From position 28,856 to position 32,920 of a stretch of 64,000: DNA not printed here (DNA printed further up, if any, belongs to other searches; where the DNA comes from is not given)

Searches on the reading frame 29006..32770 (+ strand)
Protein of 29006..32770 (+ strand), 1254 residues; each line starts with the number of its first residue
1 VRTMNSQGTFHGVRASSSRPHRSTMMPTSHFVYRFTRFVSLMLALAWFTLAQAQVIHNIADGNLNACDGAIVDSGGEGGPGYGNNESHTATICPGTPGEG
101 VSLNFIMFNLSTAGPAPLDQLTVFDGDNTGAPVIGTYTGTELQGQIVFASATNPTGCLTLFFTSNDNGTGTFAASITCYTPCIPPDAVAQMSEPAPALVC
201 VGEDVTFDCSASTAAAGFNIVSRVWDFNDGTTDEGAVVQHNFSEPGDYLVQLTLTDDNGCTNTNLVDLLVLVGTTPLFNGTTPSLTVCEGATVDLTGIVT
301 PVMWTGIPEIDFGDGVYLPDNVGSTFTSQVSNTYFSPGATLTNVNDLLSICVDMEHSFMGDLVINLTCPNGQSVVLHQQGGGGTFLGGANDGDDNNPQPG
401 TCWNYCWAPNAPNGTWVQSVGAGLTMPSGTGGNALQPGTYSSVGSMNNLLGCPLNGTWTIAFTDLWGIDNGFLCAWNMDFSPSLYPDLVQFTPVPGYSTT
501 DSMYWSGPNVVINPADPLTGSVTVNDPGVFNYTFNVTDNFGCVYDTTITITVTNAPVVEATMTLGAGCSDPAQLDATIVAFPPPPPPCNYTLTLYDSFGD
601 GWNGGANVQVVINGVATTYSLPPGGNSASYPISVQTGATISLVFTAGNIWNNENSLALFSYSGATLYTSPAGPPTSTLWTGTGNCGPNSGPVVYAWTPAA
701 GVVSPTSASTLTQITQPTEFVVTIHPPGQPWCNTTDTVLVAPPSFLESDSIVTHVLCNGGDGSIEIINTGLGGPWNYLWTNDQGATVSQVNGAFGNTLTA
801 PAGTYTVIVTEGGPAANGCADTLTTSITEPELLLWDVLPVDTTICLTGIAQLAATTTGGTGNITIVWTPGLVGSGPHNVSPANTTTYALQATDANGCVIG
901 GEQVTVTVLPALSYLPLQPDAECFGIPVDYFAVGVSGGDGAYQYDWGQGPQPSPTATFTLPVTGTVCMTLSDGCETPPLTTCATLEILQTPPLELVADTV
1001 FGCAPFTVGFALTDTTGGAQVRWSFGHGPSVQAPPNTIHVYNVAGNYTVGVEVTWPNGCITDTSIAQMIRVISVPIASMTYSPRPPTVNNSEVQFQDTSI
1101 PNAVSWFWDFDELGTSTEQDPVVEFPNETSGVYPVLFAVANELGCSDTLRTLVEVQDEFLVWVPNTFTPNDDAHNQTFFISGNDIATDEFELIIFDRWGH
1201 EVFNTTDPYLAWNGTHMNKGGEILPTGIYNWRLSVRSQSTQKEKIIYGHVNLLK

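Call 12: search_protein_families(library=pfam, proteins=[window:29006-32767:+], max_evalue=0.001)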
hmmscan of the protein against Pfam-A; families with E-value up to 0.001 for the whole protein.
window:29006-32767:+ (1254 aa): 7 families
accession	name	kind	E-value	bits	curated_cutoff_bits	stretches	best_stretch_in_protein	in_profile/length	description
PF18911.6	PKD_4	-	3.7e-31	107.5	27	2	196-264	11-79/85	PKD domain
PF00801.26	PKD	-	2e-19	69.8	23.5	3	196-264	8-75/80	PKD domain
PF13585.12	CHU_C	-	6.9e-16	58.6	27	1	1163-1243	3-80/86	CHU_C Type IX secretion signal domain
PF01483.27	P_proprotein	-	2.3e-09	37.7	21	1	350-478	6-84/86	Proprotein convertase P-domain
PF13573.12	SprB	-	0.00024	21.1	28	1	751-783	3-36/37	SprB repeat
PF08329.16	ChitinaseA_N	-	0.0006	19.9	21.2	0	223-268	60-105/133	Chitinase A, N-terminal domain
PF00431.26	CUB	-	0.00091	20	21.4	0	96-150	34-88/110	CUB domain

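Call 36: find_encoding_contigs(protein=window:29006-32770:+, flank=10000, max_places=10)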
Protein window:29006-32770:+ (1254 aa): no gene with exactly this product is on record in the collection.

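Call 59: search_protein_families(library=ncbifam, proteins=[window:29006-32767:+], max_evalue=0.01)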
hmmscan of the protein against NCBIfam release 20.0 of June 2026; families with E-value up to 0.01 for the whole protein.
window:29006-32767:+ (1254 aa): 2 families
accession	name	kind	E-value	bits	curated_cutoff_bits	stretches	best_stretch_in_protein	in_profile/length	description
TIGR04131.1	Bac_Flav_CTERM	domain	3.8e-10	39.8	35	1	1163-1252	3-83/85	T9SS type B sorting domain-containing protein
TIGR04183.1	Por_Secre_tail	domain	0.0027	17.7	23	0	1169-1246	3-70/72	T9SS type A sorting domain-containing protein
